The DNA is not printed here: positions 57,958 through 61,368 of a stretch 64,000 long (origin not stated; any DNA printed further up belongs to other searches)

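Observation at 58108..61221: MiaA fused in frame to a signal-anchored Slt70-like lytic transglycosylase (1037-aa ORF)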

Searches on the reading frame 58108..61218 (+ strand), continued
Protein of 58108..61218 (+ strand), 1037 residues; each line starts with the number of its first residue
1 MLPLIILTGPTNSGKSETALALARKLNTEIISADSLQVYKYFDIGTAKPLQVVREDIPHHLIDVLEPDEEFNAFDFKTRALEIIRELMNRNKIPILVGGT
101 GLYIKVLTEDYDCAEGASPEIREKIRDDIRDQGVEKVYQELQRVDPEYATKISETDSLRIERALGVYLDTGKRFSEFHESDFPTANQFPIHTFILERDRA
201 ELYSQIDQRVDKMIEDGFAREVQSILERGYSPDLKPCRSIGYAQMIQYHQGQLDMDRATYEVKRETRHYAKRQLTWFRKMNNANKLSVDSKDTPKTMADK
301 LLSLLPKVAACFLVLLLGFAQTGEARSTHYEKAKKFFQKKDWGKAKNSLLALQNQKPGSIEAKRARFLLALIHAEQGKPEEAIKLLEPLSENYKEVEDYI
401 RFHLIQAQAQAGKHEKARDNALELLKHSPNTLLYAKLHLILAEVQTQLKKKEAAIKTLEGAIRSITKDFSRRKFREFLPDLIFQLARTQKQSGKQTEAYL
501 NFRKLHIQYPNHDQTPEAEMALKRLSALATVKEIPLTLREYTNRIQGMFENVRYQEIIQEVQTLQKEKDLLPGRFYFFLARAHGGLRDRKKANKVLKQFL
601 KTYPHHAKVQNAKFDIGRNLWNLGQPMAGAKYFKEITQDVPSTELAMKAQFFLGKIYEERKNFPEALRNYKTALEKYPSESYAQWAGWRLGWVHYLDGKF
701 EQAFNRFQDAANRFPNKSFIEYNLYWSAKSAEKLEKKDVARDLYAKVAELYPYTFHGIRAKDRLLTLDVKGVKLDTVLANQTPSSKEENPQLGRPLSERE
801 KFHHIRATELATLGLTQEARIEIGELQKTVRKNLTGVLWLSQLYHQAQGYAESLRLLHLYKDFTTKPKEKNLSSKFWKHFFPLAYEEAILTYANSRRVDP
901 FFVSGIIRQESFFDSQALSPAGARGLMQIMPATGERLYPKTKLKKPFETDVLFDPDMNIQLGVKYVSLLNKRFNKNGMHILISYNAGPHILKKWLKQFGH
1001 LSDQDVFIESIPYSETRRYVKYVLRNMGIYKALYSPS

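Call 55: fold_search(model_id=the predicted structure, library=pdb)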
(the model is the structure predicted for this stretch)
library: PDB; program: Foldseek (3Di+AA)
matches with E <= 10: 1784; with E <= 0.001: 369
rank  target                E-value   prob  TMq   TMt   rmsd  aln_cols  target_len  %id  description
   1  3exa_B                1.3e-15  1.00  0.22  0.69   9.0       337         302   31  Crystal structure of the full-length tRNA isopentenylpyrophosphate transferase (BH2366) from Bacillus halodurans, Nort (released 2008-11-11)
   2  2zm5_A                4.5e-15  1.00  0.26  0.78   4.3       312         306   36  Crystal structure of tRNA modification enzyme MiaA in the complex with tRNA(Phe) (released 2009-04-14)
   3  3exa_A                4.5e-15  1.00  0.21  0.67   9.2       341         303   31  Crystal structure of the full-length tRNA isopentenylpyrophosphate transferase (BH2366) from Bacillus halodurans, Nort (released 2008-11-11)
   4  3foz_A                6.1e-15  1.00  0.26  0.78   4.4       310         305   36  Structure of E. coli Isopentenyl-tRNA transferase in complex with E. coli tRNA(Phe) (released 2009-01-20)
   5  3foz_B                1.1e-14  1.00  0.26  0.80   4.2       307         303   36  Structure of E. coli Isopentenyl-tRNA transferase in complex with E. coli tRNA(Phe) (released 2009-01-20)
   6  3d3q_A                2.9e-14  1.00  0.21  0.67  11.5       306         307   36  Crystal structure of tRNA delta(2)-isopentenylpyrophosphate transferase (SE0981) from Staphylococcus epidermidis. Nort (released 2008-07-15)
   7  3d3q_B                3.3e-14  1.00  0.21  0.68  11.1       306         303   35  Crystal structure of tRNA delta(2)-isopentenylpyrophosphate transferase (SE0981) from Staphylococcus epidermidis. Nort (released 2008-07-15)
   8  1qte                  8.7e-13  1.00  0.41  0.63   8.0       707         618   16  CRYSTAL STRUCTURE OF THE 70 KDA SOLUBLE LYTIC TRANSGLYCOSYLASE SLT70 FROM ESCHERICHIA COLI AT 1.90 A RESOLUTION IN COMPL (released 1999-08-31)
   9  6fbt_A                1.2e-12  1.00  0.35  0.55   9.7       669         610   18  The X-ray Structure of Lytic Transglycosylase Slt from Pseudomonas aeruginosa in complex with the reaction product NAG (released 2018-04-18)
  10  6fc4                  3.7e-12  1.00  0.35  0.53   9.8       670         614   18  The X-ray Structure of Lytic Transglycosylase Slt inactive mutant E503Q from Pseudomonas aeruginosa (released 2018-04-18)
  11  5ohu                  5.6e-12  1.00  0.36  0.54   9.7       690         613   18  The X-ray Structure of Lytic Transglycosylase Slt from Pseudomonas aeruginosa (released 2018-04-18)
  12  6fcq                  5.9e-12  1.00  0.36  0.55   9.5       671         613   18  The X-ray Structure of Lytic Transglycosylase Slt inactive mutant E503Q from Pseudomonas aeruginosa in complex with Bulg (released 2018-04-18)
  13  1sly                  1.4e-11  1.00  0.41  0.63   7.9       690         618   15  COMPLEX OF THE 70-KDA SOLUBLE LYTIC TRANSGLYCOSYLASE WITH BULGECIN A (released 1996-08-17)
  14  9rtt_Q                1.9e-11  1.00  0.18  0.20  44.1      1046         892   12  Activated Elongation Complex with IWS1 and ELOF1 (released 2025-09-03)
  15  3eph_A                1.0e-10  1.00  0.25  0.59   4.6       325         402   29  Crystallographic snapshots of eukaryotic dimethylallyltransferase acting on tRNA: Insight into tRNA recognition and re (released 2008-11-04)
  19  9hvq_Q                1.6e-10  1.00  0.16  0.18  44.8      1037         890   12  Structure of the transcribing Pol II-DSIF-PAF-SPT6-RECQL5 complex (released 2025-07-16)
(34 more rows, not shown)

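Call 56: list_cluster_members(proteins=[L089:101-1030:+, L089:3314-4945:+, L089:5025-5675:+, L089:6412-7668:-, L089:5762-6211:-, L086:862-1464:+])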
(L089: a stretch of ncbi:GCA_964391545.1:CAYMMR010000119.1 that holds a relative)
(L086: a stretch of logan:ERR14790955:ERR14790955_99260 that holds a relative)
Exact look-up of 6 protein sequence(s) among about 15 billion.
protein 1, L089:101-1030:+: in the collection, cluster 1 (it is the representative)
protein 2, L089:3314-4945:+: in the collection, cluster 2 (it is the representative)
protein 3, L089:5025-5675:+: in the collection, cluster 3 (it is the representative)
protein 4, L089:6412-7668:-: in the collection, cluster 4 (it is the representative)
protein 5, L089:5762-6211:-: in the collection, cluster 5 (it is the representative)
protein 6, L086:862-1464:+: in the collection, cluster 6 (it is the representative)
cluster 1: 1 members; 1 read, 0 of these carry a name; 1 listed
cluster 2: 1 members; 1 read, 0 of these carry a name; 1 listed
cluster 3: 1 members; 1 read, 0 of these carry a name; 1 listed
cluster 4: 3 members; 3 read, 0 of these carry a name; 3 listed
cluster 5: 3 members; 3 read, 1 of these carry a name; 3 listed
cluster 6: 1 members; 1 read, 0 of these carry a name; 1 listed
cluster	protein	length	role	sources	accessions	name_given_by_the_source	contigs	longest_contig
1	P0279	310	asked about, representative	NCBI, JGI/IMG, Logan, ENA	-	-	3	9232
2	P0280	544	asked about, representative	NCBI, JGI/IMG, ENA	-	-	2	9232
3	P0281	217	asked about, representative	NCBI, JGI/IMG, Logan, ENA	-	-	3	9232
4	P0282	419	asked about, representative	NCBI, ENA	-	-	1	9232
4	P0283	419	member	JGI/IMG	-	-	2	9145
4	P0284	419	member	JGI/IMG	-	-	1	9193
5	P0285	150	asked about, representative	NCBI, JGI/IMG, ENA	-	-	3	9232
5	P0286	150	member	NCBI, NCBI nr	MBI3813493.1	MAG: SUF system NifU family Fe-S cluster assembly protein [Nitrospinae bacterium] | SUF system NifU family Fe-S cluster assembly protein [Nitrospinota bacterium]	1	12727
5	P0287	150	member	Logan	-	-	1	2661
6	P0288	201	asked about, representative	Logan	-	-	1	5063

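Call 62: search_protein_families(library=pfam, proteins=[P0268, L038:6001-7194:+], max_evalue=0.001)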
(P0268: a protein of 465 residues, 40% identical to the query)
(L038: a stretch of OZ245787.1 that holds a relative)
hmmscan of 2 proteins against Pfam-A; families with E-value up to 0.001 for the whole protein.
P0268 (465 aa): 4 families
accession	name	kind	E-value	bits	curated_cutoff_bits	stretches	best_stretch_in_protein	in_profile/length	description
PF01715.23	IPPT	-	1.3e-86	290.7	23.6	1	41-274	1-243/243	IPP transferase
PF00395.25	SLH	-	8.3e-12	45.3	20.8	1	344-383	4-44/44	S-layer homology domain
PF01745.22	IPT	-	3.5e-08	33.6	20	1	9-104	4-99/233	Isopentenyl transferase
PF13238.12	AAA_18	-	0.00013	22.8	29.4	1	10-96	2-84/128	AAA domain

L038:6001-7194:+ (398 aa): 4 families
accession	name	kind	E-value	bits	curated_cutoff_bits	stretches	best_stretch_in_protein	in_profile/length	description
PF01715.23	IPPT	-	2.1e-86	290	23.6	1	34-279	1-242/243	IPP transferase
PF17209.9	Hfq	-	4.3e-26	90.8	27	1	323-381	2-60/64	Hfq protein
PF01745.22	IPT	-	1.5e-09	38.1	20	1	3-57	5-59/233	Isopentenyl transferase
PF02224.24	Cytidylate_kin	-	5.6e-06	26.7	26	0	252-305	157-210/211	Cytidylate kinase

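Call 63: find_encoding_contigs(protein=P0268, flank=4000, max_places=3)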
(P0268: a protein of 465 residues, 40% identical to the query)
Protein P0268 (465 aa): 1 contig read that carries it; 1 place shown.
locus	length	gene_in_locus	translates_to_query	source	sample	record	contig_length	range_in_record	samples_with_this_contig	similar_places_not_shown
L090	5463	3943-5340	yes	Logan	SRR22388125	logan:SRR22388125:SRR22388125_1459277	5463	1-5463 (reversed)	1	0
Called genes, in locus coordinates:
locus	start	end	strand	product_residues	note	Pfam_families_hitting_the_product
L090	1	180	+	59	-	?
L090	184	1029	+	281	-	PF03807:F420_oxidored, PF02153:PDH_N, PF20463:PDH_C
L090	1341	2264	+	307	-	PF00275:EPSP_synthase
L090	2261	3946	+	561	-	PF02518:HATPase_c, PF13589:HATPase_c_3, PF01119:DNA_mis_repair, PF08676:MutL_C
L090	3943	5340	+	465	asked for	PF01745:IPT, PF01715:IPPT, PF00395:SLH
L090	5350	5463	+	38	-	?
